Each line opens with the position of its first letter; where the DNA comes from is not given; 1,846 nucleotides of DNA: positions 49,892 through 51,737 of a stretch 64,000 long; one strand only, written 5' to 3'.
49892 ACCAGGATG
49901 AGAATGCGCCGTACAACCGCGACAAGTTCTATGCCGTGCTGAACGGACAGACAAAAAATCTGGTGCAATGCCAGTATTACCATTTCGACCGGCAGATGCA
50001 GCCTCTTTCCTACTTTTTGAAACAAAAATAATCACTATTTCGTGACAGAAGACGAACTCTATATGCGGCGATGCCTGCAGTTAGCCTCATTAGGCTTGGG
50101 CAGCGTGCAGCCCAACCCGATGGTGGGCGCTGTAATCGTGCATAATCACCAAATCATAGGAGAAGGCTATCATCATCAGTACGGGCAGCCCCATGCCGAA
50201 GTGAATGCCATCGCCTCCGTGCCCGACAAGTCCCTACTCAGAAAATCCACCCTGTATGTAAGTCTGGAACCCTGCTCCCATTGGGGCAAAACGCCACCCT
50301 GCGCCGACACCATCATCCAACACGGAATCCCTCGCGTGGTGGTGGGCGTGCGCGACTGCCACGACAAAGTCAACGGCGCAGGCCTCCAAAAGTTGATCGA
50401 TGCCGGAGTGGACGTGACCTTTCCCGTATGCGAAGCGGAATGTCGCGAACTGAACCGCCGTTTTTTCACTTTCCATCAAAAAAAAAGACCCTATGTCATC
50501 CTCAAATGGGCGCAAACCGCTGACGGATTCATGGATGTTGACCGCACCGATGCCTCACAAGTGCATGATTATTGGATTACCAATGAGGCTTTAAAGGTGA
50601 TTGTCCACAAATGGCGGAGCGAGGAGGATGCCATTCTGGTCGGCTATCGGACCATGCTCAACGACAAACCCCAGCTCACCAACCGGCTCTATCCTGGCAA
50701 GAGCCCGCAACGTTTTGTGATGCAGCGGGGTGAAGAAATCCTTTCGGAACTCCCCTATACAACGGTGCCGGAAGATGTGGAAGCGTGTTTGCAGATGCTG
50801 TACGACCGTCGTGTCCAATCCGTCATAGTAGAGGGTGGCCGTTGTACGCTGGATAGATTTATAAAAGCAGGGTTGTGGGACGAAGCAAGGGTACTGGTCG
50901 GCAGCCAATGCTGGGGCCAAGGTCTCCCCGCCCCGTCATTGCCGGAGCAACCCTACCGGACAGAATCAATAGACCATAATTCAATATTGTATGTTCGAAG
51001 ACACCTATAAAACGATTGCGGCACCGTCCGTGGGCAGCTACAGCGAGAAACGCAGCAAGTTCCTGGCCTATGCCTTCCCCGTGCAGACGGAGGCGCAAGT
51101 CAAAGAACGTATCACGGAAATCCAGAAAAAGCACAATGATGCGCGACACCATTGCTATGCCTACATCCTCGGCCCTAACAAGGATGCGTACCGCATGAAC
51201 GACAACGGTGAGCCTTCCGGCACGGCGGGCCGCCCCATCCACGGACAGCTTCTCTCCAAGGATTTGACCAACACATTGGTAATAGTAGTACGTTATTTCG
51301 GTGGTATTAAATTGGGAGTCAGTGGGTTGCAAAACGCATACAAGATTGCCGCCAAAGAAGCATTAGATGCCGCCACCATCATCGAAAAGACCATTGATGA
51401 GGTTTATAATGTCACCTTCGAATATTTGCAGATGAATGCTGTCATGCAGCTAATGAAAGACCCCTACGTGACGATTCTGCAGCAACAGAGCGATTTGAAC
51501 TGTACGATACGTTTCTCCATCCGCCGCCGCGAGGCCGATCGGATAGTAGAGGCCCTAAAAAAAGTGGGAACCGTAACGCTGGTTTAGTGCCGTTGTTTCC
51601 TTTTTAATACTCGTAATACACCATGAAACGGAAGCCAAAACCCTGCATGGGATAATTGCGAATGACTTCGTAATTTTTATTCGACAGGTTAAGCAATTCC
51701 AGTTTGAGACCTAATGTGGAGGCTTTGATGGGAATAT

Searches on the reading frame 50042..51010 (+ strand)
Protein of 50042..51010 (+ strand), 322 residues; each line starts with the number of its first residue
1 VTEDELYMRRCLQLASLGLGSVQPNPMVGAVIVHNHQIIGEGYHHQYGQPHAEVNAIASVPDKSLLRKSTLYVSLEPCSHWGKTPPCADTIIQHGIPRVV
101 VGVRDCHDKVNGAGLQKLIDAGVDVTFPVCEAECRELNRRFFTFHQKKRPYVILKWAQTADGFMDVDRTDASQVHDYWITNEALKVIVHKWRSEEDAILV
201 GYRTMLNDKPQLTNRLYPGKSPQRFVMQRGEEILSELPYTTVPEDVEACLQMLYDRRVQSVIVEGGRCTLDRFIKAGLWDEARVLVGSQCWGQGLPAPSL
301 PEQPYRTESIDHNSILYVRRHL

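Call 8: search_protein_families(library=pfam, proteins=[window:50042-51010:+], max_evalue=0.001)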
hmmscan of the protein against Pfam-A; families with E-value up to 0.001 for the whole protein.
window:50042-51010:+ (322 aa): 4 families
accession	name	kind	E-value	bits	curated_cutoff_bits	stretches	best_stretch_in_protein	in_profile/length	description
PF01872.23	RibD_C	-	5.2e-22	79.1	24.1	1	150-293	1-167/197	RibD C-terminal domain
PF00383.29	dCMP_cyt_deam_1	-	1.6e-20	73.3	25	1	1-102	1-101/102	Cytidine and deoxycytidylate deaminase zinc-binding region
PF14437.12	MafB19-deam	-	4.2e-12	46.6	27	1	6-143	5-139/142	MafB19-like deaminase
PF18785.7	Inv-AAD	-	3.6e-05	24.1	26.5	1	30-126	2-115/129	Invertebrate-AID/APOBEC-deaminase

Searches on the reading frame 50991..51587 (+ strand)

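Call 8: search_protein_families(library=pfam, proteins=[window:50991-51587:+], max_evalue=0.001)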
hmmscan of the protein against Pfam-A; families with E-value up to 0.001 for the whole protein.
window:50991-51587:+ (198 aa): 1 family
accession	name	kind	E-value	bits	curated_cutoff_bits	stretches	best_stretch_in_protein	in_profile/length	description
PF01205.25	UPF0029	-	1.3e-37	128.5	27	1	20-125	1-107/107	Uncharacterized protein family UPF0029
